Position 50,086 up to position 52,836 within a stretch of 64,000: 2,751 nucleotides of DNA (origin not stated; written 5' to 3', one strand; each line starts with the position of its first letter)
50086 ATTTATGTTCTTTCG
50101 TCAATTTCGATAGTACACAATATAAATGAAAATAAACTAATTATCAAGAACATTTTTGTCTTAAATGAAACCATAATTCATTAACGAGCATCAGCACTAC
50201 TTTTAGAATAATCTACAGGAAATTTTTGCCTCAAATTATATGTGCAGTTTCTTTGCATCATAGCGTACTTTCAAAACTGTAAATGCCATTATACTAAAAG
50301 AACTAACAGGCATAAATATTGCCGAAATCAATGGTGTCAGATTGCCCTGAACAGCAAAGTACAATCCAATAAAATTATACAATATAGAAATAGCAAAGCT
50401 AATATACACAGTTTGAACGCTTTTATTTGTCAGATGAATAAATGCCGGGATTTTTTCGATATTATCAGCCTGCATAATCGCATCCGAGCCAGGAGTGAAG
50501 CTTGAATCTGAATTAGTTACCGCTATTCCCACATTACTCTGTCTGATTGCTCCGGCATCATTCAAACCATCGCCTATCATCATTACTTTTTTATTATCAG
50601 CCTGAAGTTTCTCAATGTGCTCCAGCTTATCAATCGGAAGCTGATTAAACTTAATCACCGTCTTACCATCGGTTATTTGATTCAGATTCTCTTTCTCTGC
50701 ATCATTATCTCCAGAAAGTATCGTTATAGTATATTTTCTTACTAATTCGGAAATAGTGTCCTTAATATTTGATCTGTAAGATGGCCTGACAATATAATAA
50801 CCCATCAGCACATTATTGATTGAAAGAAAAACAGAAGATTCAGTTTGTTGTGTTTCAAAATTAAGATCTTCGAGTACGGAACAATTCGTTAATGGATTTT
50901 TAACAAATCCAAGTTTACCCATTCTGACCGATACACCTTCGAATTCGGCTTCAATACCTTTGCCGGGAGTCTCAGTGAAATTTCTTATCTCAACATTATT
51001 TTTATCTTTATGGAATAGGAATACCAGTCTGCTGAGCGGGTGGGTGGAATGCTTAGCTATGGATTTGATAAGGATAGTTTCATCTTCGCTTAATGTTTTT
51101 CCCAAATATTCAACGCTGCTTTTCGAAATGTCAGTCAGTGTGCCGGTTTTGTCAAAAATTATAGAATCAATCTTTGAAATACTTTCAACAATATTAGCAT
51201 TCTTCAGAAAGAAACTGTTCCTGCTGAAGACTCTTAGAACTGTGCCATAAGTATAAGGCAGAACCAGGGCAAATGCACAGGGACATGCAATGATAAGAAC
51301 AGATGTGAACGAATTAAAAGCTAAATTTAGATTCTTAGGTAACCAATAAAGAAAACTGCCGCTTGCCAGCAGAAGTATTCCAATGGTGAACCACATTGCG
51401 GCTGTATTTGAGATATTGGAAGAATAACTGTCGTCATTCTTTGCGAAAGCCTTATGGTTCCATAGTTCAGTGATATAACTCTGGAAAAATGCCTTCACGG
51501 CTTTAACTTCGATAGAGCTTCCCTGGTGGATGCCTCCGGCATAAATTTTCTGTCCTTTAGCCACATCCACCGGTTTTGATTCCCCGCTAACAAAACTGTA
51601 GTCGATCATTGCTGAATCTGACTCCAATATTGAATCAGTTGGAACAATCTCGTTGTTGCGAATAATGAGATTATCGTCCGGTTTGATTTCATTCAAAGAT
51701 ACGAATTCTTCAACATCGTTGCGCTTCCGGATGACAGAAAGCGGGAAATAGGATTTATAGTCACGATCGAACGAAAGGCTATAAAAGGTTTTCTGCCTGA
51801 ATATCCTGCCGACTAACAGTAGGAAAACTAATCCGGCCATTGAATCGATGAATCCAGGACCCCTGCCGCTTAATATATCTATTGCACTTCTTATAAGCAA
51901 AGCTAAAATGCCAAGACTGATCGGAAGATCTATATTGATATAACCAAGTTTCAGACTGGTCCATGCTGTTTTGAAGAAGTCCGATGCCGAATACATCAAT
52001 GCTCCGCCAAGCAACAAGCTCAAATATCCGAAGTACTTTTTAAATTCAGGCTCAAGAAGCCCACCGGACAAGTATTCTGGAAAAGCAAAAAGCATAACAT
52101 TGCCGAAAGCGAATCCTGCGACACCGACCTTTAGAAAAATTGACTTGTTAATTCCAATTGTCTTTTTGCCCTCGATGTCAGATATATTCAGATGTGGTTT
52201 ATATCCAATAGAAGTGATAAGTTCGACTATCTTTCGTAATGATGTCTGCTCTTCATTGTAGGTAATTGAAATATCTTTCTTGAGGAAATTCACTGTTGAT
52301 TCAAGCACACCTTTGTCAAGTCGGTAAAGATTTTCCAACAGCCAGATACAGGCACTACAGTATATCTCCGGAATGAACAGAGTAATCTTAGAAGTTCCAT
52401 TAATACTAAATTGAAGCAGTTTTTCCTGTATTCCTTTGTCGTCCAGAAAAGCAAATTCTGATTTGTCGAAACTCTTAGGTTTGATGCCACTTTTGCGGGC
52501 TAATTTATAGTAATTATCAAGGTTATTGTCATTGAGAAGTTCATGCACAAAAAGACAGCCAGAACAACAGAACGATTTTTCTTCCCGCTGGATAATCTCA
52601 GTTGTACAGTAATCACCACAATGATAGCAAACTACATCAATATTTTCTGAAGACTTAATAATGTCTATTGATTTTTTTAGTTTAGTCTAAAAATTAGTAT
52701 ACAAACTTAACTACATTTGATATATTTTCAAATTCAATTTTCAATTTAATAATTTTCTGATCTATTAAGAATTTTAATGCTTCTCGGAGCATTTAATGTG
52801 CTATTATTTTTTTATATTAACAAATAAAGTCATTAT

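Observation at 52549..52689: ccoI: conserved N-terminal Cys motifs lie upstream of the first canonical start codon, implying AUU/AUA initiation or a sequencing error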

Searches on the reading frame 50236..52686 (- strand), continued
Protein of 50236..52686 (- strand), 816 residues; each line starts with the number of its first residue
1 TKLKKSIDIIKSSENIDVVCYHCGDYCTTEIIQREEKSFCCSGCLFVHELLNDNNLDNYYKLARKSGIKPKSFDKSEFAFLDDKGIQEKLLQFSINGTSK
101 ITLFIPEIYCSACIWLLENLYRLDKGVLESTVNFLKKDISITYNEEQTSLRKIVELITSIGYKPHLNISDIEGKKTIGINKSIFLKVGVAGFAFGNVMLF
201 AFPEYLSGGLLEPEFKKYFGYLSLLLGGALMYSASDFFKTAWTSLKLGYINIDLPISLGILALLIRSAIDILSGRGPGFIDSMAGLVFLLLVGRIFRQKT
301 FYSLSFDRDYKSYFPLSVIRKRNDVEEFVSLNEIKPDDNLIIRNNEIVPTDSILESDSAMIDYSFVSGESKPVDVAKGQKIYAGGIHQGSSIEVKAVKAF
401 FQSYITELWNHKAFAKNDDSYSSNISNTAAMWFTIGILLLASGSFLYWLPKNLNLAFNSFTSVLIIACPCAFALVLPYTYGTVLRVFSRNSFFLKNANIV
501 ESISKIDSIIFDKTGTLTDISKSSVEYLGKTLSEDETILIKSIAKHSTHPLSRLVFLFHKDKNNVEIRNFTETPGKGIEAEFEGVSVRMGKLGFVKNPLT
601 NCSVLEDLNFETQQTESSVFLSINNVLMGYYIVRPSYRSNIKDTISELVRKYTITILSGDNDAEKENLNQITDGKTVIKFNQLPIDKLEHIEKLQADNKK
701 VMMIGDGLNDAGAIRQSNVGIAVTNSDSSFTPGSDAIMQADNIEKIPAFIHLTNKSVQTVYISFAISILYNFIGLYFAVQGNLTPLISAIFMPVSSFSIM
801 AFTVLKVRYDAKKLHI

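Call 61: predict_structure(alignment_id=A3)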
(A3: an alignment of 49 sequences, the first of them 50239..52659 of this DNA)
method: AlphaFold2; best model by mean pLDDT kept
length: 807 residues; sequences in the alignment: 49
mean_pLDDT: 79.7   pTM: 0.67
mean pLDDT of the five models: 79.7, 78.0, 76.9, 74.2, 73.7
residues with pLDDT >= 90: 127; 70-90: 531; 50-70: 132; < 50: 17
segments of 3 or more residues with pLDDT < 50: 1-6, 56-58, 408-411
pLDDT, mean of each block of 10 residues (from residue 1): 49 68 75 66 66 53 69 77 82 77 70 85 75 89 84 70 56 87 90 80 84 91 91 83 82 87 81 86 79 62 73 83 84 82 85 62 75 79 85 66 52 68 85 90 85 78 81 89 85 92 87 78 87 79 79 82 80 87 80 65 61 88 83 92 91 81 89 84 91 87 85 77 81 91 94 87 84 73 78 92 92
secondary structure, 60 per line:
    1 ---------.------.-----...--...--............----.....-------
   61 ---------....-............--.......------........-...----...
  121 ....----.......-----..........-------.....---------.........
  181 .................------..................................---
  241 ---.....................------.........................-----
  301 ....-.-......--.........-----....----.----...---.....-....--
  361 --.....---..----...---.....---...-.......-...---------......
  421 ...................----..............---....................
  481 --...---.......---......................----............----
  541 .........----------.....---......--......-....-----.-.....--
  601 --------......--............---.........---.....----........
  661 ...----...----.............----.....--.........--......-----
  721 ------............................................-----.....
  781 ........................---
elements in order (helices of 4 or more, strands of 3 or more residues): E23-25 E28-30 H33-44 H49-53 H70-73 H75-81 E82-86 E89-95 H102-109 E118-124 E129-135 H141-150 H159-162 H172-197 H204-237 H244-264 H271-295 H301-304 E308-313 E316-321 E330-333 E343-345 E349-353 H355-358 E363-367 E377-379 E383-387 H395-401 H415-439 H444-457 H461-480 E483-485 H489-495 E499-503 H504-508 E509-520 H525-536 H541-549 E560-564 E568-573 E576-581 H583-586 H594-598 E609-614 E617-628 H632-640 E644-648 H653-663 E668-670 H675-687 E692-696 H699-707 E710-715 E727-730 H731-770 H776-804

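Call 63: find_encoding_contigs(protein=P0123, flank=1500, max_places=3)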
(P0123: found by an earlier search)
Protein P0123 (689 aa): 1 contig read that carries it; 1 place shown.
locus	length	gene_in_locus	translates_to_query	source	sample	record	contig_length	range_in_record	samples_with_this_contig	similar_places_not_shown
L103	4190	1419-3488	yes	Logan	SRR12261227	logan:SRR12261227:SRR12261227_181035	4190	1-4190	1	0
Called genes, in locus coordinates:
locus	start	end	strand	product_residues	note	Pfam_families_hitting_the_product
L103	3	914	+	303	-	?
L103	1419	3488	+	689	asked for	PF00122:E1-E2_ATPase, PF00702:Hydrolase, PF08282:Hydrolase_3 (weak)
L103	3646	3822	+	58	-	PF03597:FixS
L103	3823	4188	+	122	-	?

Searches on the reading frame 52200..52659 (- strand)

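Call 17: find_related_loci(query=window:52200-52659:-, collection=metagenome_contigs, flank=2500)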
Query window:52200-52659:- (153 aa) in metagenome_contigs; peptide patterns used: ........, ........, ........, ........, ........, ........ (x = any residue, [..] = any of these).
433 stretches matched a pattern; 140 encode a relative of the query (tblastn E <= 1e-3); the best 80 are kept; 80 distinct loci.
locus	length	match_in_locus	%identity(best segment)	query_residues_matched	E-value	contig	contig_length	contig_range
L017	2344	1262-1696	66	9-153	2e-67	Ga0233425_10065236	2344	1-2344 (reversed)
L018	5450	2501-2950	57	4-153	4e-55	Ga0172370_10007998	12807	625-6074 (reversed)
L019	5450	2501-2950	57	4-153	4e-55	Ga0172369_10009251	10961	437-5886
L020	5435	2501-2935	54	9-153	7e-55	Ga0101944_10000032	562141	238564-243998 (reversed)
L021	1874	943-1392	51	2-153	1e-49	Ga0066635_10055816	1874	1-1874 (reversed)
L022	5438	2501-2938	51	9-153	2e-48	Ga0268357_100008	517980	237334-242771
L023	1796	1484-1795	66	11-114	2e-48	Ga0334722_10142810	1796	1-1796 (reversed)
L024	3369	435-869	50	10-153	2e-47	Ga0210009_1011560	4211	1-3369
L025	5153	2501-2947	52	8-153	4e-47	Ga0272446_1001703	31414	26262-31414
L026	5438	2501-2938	50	9-153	3e-46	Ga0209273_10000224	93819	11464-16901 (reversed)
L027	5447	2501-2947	50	4-153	5e-46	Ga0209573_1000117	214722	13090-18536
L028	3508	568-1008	49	9-153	3e-45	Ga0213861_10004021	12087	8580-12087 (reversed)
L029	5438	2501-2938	49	9-153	2e-45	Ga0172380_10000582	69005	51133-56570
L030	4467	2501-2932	47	11-153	2e-45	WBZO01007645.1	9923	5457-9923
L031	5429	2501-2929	49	11-153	1e-44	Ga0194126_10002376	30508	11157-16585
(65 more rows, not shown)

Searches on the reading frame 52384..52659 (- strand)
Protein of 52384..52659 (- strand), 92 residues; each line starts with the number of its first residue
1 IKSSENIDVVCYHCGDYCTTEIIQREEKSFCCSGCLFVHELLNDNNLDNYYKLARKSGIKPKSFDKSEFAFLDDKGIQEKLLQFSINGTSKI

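Call 58: search_solved_structures(query=window:52384-52659:-, max_evalue=1)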
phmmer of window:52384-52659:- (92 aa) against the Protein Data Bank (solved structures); distinct sequences matched with E-value up to 1: 4.
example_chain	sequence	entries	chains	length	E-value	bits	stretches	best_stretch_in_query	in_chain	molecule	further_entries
4zdf_A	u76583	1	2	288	0.18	15.4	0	15-48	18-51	3,2-trans-enoyl-CoA isomerase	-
4zde_A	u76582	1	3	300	0.21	15.3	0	15-48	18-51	3,2-trans-enoyl-CoA isomerase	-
4zdb_A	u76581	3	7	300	0.21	15.2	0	15-48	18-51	3,2-trans-enoyl-CoA isomerase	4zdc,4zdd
5h72_A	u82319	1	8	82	0.39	14.4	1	37-70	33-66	Flagellar biosynthetic protein FliP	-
